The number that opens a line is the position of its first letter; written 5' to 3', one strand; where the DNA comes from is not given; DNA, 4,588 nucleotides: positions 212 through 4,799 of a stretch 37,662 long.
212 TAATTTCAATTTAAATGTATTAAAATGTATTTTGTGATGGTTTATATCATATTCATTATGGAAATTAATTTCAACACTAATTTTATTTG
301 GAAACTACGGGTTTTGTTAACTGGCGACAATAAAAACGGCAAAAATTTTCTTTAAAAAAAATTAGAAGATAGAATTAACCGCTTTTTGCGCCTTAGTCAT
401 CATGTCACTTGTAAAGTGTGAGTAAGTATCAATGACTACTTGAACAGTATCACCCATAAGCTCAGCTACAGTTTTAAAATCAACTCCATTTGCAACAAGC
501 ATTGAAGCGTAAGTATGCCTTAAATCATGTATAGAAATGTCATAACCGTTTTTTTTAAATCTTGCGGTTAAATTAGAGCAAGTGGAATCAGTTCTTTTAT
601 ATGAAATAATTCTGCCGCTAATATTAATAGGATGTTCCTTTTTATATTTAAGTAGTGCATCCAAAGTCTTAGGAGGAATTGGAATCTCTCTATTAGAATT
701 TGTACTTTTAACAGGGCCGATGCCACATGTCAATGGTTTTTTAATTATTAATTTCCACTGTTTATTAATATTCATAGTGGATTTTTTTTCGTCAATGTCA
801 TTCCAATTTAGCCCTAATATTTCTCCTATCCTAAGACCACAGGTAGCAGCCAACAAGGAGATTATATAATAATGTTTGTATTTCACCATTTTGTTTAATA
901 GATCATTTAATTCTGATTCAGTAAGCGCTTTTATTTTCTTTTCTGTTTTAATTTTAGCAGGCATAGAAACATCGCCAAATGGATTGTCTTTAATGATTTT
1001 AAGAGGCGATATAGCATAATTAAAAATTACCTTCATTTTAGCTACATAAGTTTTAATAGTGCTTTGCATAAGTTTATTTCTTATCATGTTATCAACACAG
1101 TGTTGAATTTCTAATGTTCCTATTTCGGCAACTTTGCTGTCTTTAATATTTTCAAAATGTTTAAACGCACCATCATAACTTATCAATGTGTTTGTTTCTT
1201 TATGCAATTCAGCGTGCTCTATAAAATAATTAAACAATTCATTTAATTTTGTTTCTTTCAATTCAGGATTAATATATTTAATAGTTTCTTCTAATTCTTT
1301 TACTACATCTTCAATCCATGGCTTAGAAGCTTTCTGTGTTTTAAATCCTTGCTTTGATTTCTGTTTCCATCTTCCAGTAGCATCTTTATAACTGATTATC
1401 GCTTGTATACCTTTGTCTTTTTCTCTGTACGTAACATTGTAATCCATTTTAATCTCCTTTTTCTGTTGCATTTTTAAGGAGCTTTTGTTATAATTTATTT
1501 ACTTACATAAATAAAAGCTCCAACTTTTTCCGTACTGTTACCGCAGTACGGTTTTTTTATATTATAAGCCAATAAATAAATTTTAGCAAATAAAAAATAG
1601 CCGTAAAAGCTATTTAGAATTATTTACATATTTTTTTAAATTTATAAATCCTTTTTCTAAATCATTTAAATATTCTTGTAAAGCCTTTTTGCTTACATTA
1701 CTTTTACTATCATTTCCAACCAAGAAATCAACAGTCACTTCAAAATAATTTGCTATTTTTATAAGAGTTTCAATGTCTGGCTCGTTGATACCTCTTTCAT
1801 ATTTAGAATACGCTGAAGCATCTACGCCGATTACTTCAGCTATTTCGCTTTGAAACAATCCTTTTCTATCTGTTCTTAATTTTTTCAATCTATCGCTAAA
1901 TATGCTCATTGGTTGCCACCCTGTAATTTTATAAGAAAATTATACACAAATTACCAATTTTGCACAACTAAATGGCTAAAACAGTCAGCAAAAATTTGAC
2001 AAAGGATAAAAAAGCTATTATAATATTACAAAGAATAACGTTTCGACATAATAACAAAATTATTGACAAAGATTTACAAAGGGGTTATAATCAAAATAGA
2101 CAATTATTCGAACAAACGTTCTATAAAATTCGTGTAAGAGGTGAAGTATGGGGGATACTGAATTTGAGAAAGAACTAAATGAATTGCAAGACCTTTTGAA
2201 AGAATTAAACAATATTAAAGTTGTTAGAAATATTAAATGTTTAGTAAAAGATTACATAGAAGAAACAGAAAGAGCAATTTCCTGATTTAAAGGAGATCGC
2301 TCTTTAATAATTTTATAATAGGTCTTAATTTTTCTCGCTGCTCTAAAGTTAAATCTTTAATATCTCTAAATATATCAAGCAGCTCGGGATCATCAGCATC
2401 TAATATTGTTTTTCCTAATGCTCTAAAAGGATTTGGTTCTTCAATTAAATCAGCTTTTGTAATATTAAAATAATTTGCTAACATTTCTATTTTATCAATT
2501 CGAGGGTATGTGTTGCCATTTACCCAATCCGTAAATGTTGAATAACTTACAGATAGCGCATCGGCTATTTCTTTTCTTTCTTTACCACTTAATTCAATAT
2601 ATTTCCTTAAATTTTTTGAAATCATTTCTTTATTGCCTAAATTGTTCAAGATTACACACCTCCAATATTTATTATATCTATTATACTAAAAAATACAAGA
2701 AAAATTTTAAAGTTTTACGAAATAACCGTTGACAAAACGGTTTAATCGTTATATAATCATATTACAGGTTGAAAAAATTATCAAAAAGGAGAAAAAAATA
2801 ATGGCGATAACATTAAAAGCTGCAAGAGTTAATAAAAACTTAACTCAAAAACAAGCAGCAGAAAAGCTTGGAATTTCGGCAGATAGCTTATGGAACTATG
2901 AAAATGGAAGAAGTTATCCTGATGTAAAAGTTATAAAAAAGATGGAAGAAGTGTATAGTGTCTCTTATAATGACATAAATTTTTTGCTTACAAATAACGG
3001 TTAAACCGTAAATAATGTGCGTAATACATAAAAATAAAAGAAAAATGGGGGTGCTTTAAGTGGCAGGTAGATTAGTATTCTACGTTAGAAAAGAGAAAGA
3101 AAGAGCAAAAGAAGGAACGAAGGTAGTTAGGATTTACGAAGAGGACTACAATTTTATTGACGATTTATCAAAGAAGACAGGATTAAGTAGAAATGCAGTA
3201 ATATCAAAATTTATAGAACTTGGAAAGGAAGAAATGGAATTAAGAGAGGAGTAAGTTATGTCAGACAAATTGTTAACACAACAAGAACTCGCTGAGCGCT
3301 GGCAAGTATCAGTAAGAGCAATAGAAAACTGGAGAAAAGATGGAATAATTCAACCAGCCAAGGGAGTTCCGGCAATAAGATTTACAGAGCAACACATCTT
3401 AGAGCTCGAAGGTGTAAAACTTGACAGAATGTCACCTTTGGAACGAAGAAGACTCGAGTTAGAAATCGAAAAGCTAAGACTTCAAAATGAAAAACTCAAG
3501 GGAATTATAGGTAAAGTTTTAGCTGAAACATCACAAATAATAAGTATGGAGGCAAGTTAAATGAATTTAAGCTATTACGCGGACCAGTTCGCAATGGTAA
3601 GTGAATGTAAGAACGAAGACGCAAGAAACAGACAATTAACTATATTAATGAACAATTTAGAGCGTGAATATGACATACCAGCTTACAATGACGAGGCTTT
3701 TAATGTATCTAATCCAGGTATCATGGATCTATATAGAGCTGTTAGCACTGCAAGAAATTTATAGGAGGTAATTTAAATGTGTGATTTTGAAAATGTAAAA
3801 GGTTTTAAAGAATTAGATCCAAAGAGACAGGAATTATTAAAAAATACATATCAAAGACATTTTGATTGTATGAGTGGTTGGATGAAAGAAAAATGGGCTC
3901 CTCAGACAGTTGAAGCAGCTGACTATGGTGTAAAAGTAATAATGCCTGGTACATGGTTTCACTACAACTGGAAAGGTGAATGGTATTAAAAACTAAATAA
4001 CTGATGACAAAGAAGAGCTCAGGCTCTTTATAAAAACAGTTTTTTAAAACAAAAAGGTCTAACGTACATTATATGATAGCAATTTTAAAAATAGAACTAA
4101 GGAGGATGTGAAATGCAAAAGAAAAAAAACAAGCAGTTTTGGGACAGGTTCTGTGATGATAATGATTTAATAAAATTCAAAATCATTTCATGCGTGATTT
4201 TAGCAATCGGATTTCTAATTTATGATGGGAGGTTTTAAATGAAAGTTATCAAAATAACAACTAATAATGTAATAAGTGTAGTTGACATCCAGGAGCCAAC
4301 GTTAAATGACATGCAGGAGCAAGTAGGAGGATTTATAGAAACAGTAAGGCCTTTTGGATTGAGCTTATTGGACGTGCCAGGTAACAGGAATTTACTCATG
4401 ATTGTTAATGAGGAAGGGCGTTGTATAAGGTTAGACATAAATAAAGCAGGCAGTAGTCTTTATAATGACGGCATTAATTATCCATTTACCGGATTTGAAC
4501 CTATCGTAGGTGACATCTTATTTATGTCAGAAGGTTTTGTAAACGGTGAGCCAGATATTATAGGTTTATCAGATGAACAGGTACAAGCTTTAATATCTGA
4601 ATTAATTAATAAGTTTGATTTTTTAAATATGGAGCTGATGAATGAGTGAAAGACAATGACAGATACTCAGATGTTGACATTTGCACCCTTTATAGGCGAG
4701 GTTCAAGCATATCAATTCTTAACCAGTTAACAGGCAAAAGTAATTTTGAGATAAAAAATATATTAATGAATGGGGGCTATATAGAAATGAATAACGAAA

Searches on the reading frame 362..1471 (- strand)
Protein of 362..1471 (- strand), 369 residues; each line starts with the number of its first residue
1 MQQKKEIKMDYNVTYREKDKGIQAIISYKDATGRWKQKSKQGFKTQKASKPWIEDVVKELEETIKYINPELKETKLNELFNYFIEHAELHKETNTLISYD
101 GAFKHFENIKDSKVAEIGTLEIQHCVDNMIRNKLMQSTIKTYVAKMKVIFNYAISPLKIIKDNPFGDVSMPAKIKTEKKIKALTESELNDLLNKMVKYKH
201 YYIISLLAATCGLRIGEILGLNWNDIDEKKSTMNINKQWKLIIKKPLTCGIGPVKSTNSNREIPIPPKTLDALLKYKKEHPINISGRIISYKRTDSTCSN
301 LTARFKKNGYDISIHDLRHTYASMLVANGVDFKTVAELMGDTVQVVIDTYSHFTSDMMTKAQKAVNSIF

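Call 40: search_protein_families(library=pfam, proteins=[window:362-1471:-], max_evalue=0.001)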
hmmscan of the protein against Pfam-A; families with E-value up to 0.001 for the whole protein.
window:362-1471:- (369 aa): 3 families
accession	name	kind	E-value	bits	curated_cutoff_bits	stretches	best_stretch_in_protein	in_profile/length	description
PF00589.27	Phage_integrase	-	8.3e-17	61.9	27.1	1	182-352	2-167/172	Phage integrase family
PF14657.12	Arm-DNA-bind_4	-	1.8e-08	34.2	22.3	1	25-63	5-45/47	Arm DNA-binding domain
PF13102.12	Phage_int_SAM_5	-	3.1e-07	31.1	22.3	1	76-165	2-93/98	Phage integrase SAM-like domain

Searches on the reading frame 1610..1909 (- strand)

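Call 41: search_protein_families(library=phrogs, proteins=[window:1610-1909:-], max_evalue=0.001)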
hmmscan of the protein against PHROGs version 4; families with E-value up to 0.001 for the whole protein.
window:1610-1909:- (99 aa): 20 families
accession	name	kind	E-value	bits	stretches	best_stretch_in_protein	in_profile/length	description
phrog_8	-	transcription regulation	1.2e-23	85.2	1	1-82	74-150/346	transcriptional regulator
phrog_4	-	transcription regulation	3.2e-15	57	1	2-84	135-209/400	transcriptional repressor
phrog_3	-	transcription regulation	1.5e-14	55.6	1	2-78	87-163/430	transcriptional repressor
phrog_2967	-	transcription regulation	9.5e-12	45.9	1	2-71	9-77/225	transcriptional regulator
phrog_1373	-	transcription regulation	8.5e-10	39.9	1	11-71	70-130/166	transcriptional regulator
phrog_2439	-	transcription regulation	7.7e-09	35.9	1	3-70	7-73/367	transcriptional regulator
phrog_2328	-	transcription regulation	8.5e-09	36.3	1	4-65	16-76/128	transcriptional repressor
phrog_4836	-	transcription regulation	1.2e-08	35.7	1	8-86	77-155/194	CII-like regulator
phrog_5823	-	transcription regulation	2.3e-08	34.6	1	5-81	8-84/404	transcriptional regulator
phrog_7241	-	transcription regulation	4.4e-08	34.2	1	8-64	65-121/122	transcriptional regulator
phrog_1994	-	DNA, RNA and nucleotide metabolism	2.3e-07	31.9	1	6-73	2-68/170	DNA binding protein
phrog_3037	-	transcription regulation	6.2e-05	23.9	1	20-78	31-89/189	transcriptional repressor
phrog_147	-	transcription regulation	6.7e-05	24.2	1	4-55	5-58/100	transcriptional regulator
phrog_6378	-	unknown function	7.3e-05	23.8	1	16-86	20-90/131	-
phrog_35195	-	unknown function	8.1e-05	23.3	1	5-75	4-74/159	-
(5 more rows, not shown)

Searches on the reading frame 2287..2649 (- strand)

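Call 41: search_protein_families(library=phrogs, proteins=[window:2287-2649:-], max_evalue=0.001)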
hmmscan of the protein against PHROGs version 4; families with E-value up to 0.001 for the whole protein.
window:2287-2649:- (120 aa): 11 families
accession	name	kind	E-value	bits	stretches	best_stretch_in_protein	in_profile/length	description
phrog_2967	-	transcription regulation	5.1e-18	66.4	1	2-76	3-77/225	transcriptional regulator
phrog_8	-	transcription regulation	1.3e-12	48.8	1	1-71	68-138/346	transcriptional regulator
phrog_3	-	transcription regulation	6.5e-11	43.6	1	6-77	85-156/430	transcriptional repressor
phrog_4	-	transcription regulation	4.5e-10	40.1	1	6-70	133-193/400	transcriptional repressor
phrog_2328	-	transcription regulation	6.8e-07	30.1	1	10-70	16-76/128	transcriptional repressor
phrog_4583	-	transcription regulation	1.7e-06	29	1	10-72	11-73/81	transcriptional repressor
phrog_35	-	transcription regulation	6.6e-05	24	1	4-75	68-140/181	transcriptional repressor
phrog_3949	-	transcription regulation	9.2e-05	23.5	1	14-67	17-71/161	transcriptional repressor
phrog_2439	-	transcription regulation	9.5e-05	22.4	1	7-74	5-72/367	transcriptional regulator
phrog_3037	-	transcription regulation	0.0001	23.2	1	7-64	15-70/189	transcriptional repressor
phrog_1124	-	transcription regulation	0.00046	20.8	1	10-62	9-60/177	transcriptional regulator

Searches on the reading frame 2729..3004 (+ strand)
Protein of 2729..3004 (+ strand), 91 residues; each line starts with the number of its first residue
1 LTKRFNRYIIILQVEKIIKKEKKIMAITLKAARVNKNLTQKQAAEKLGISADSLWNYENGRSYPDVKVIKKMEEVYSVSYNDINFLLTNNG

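Call 41: search_protein_families(library=phrogs, proteins=[window:2729-3004:+], max_evalue=0.001)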
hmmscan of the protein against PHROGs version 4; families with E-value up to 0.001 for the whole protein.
window:2729-3004:+ (91 aa): 22 families
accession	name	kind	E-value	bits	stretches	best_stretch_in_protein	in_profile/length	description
phrog_8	-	transcription regulation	3.7e-13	50.6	1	13-79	59-131/346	transcriptional regulator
phrog_2967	-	transcription regulation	3.8e-13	50.5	1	19-83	5-69/225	transcriptional regulator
phrog_3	-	transcription regulation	7.5e-12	46.7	1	17-86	81-148/430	transcriptional repressor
phrog_4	-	transcription regulation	2.2e-09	37.8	1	18-84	126-192/400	transcriptional repressor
phrog_2439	-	transcription regulation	1.8e-08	34.7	1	21-79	4-62/367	transcriptional regulator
phrog_1373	-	transcription regulation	5.2e-08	34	1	18-72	56-111/166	transcriptional regulator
phrog_6499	-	transcription regulation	5.5e-07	30.1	1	28-77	10-65/157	transcriptional regulator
phrog_2328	-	transcription regulation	1.4e-06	29.1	1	26-81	17-72/128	transcriptional repressor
phrog_2104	-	unknown function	1.8e-06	29.1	1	16-72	31-87/103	-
phrog_6962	-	unknown function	3.6e-06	28.2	1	28-67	5-44/73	-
phrog_7241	-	transcription regulation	1.2e-05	26.3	1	28-82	65-119/122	transcriptional regulator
phrog_7950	-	transcription regulation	4.3e-05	24.5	1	21-60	4-43/68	transcriptional repressor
phrog_2339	-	DNA, RNA and nucleotide metabolism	9.2e-05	23.4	1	19-51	20-52/98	HTH DNA binding protein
phrog_147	-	transcription regulation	0.00026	22.3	1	28-73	8-54/100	transcriptional regulator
phrog_1124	-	transcription regulation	0.00039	21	1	29-85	9-64/177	transcriptional regulator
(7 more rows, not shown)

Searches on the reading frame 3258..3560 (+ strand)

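Call 41: search_protein_families(library=phrogs, proteins=[window:3258-3560:+], max_evalue=0.001)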
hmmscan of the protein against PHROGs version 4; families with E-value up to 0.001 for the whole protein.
window:3258-3560:+ (100 aa): 4 families
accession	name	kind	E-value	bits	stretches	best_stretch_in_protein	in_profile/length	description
phrog_7735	-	integration and excision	1.1e-26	94.1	1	2-97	2-98/99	excisionase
phrog_57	-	head and packaging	4.3e-06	27.7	1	1-57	8-73/199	terminase small subunit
phrog_66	-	integration and excision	4.2e-05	24.4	1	2-47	90-136/412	excisionase and transcriptional regulator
phrog_7950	-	transcription regulation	0.00053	21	0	6-28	21-43/68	transcriptional repressor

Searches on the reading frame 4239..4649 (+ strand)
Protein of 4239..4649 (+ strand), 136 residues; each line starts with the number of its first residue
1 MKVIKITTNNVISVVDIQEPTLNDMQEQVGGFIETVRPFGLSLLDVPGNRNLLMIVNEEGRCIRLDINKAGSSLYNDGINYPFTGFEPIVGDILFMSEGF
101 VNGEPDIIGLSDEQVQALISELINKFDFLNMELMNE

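Call 41: search_protein_families(library=phrogs, proteins=[window:4239-4649:+], max_evalue=0.001)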
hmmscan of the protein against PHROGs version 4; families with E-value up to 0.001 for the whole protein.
window:4239-4649:+ (136 aa): 1 family
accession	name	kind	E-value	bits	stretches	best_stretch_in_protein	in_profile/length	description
phrog_3777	-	unknown function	7.7e-20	71.8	1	1-123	6-117/127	-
